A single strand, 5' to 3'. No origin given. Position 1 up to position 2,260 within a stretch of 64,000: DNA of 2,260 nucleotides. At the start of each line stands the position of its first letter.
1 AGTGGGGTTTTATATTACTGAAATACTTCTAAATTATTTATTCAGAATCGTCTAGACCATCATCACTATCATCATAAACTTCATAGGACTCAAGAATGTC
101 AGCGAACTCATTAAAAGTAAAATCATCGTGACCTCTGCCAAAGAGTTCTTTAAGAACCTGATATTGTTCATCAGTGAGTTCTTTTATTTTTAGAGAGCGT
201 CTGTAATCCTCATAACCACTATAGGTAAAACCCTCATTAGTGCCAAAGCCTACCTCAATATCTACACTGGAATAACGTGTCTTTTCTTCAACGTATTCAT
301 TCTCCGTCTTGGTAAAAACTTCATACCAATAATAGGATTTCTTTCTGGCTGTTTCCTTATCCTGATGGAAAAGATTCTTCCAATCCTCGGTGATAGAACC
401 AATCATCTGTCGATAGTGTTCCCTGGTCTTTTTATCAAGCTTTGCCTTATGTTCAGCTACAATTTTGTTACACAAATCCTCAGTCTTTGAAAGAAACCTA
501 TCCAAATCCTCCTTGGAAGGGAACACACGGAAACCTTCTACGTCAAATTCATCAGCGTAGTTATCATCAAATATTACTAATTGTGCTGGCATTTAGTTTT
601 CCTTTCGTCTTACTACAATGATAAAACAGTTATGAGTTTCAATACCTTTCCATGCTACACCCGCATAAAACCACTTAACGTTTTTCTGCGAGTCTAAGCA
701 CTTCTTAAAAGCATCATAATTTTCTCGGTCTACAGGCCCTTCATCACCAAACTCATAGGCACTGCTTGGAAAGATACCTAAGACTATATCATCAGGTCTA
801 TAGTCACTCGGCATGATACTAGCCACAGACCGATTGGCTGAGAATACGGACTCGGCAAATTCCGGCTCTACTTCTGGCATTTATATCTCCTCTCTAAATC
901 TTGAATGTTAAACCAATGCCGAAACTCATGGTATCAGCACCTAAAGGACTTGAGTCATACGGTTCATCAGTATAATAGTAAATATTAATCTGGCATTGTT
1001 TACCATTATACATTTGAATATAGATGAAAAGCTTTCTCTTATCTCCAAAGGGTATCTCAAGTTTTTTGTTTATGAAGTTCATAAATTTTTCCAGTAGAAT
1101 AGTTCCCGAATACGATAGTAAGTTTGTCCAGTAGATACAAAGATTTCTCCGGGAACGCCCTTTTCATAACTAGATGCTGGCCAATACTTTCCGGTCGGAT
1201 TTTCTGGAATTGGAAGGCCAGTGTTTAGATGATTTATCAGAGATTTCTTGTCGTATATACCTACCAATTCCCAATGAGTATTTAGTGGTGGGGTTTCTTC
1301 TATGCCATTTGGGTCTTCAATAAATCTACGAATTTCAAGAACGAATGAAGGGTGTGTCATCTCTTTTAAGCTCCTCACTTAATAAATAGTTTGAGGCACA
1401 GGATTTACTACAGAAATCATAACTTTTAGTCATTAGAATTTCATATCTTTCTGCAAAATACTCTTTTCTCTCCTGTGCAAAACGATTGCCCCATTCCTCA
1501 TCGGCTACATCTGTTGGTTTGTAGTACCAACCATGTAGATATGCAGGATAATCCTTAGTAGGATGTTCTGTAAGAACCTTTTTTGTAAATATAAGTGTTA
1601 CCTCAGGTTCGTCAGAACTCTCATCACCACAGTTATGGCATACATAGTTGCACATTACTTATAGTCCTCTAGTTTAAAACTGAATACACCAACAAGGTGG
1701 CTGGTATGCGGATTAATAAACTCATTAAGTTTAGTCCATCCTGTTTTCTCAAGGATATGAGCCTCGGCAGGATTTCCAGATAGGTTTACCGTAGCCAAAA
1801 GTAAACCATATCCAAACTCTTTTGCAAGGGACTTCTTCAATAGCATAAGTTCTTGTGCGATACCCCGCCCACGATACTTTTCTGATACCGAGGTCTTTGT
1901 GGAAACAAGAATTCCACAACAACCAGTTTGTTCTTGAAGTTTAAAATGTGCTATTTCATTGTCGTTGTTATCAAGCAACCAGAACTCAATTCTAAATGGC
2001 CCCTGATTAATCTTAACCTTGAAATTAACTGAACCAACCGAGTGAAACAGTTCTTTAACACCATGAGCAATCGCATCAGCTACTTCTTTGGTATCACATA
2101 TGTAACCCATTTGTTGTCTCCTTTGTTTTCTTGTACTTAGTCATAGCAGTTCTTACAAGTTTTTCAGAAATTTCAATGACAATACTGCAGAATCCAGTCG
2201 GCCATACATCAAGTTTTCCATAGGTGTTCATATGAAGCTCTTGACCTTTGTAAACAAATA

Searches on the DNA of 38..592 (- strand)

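Call 102: search_rna_families(source=L132, start=10500, end=20555, threshold=gathering)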
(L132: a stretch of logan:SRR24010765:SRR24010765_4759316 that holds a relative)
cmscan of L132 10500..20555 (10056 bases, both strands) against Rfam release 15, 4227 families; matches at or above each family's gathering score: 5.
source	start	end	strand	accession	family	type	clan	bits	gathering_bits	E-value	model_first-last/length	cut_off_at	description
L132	17715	17785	-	RF00005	tRNA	Gene; tRNA;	CL00001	55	29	6.4e-10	1-71/71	no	tRNA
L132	20449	20535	-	RF00005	tRNA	Gene; tRNA;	CL00001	53.1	29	2.2e-09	1-71/71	no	tRNA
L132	20371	20443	-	RF00005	tRNA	Gene; tRNA;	CL00001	51.9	29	4.6e-09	1-71/71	no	tRNA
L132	18075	18145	-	RF00005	tRNA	Gene; tRNA;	CL00001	51.8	29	5.1e-09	1-71/71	no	tRNA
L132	17144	17216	-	RF00005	tRNA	Gene; tRNA;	CL00001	51.6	29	5.8e-09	1-71/71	no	tRNA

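Call 104: search_rna_families(source=L132, start=19900, end=20400, threshold=evalue, max_evalue=5)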
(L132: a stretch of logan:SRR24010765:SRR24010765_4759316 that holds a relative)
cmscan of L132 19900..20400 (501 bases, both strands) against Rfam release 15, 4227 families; matches with E-value up to 5: 11.
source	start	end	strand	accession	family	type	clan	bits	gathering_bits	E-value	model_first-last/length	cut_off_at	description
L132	20237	20317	+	RF01638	ceN48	Gene; snRNA; snoRNA; HACA-box;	-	20.7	70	0.13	1-125/125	no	Caenorhabditis snoRNA ceN48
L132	20172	20301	-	RF03096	RAGATH-19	Gene; sRNA;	-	20.4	85.6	0.74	1-141/141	no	RAGATH-19 RNA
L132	20248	20338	+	RF00739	MIR476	Gene; miRNA;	-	17.2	80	2.9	1-92/92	no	MIR476 microRNA precursor family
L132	19958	20011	-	RF01414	Dicty_Class_I_RNA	Gene;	-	15.9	41.5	4.2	1-56/56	no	Class I RNA from Dictyostelium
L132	19952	20030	+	RF02301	TtnuCD25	Gene; snRNA; snoRNA; CD-box;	-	14.3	85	2.3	1-89/89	no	Tetrahymena snoRNA TtnuCD25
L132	20258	20326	-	RF00885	MIR821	Gene; miRNA;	-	13.9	249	3.9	1-275/275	no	MIR821 microRNA precursor family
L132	19919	20005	-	RF01903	mir-500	Gene; miRNA;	-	13.7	78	3.8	1-84/84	no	mir-500 microRNA precursor family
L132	20347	20384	-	RF03012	Mu-gpT-DE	Gene; sRNA;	-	12.9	49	3.8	1-53/53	no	Mu-gpT-DE RNA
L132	20168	20315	-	RF03159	RAGATH-7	Gene; sRNA;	-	12.8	111.8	2.4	1-208/208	no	RAGATH-7 RNA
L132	20030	20042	-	RF00023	tmRNA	Gene;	CL00001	10.6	47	0.034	349-361/374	no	transfer-messenger RNA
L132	20379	20395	-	RF00023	tmRNA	Gene;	CL00001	8.3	47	0.31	347-363/374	no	transfer-messenger RNA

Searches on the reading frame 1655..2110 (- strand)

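Call 75: search_protein_families(library=pfam, proteins=[window:1655-2110:-], max_evalue=0.001)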
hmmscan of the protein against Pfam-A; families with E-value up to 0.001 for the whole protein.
window:1655-2110:- (151 aa): 3 families
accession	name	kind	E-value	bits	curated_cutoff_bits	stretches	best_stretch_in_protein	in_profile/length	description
PF13508.13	Acetyltransf_7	-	2.9e-05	24.8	27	1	42-126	4-83/84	Acetyltransferase (GNAT) domain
PF14542.12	Acetyltransf_CG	-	0.00061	20.3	30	1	47-89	6-46/80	GCN5-related N-acetyl-transferase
PF00583.31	Acetyltransf_1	-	0.00064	20.4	20.7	0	74-124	66-115/116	Acetyltransferase (GNAT) family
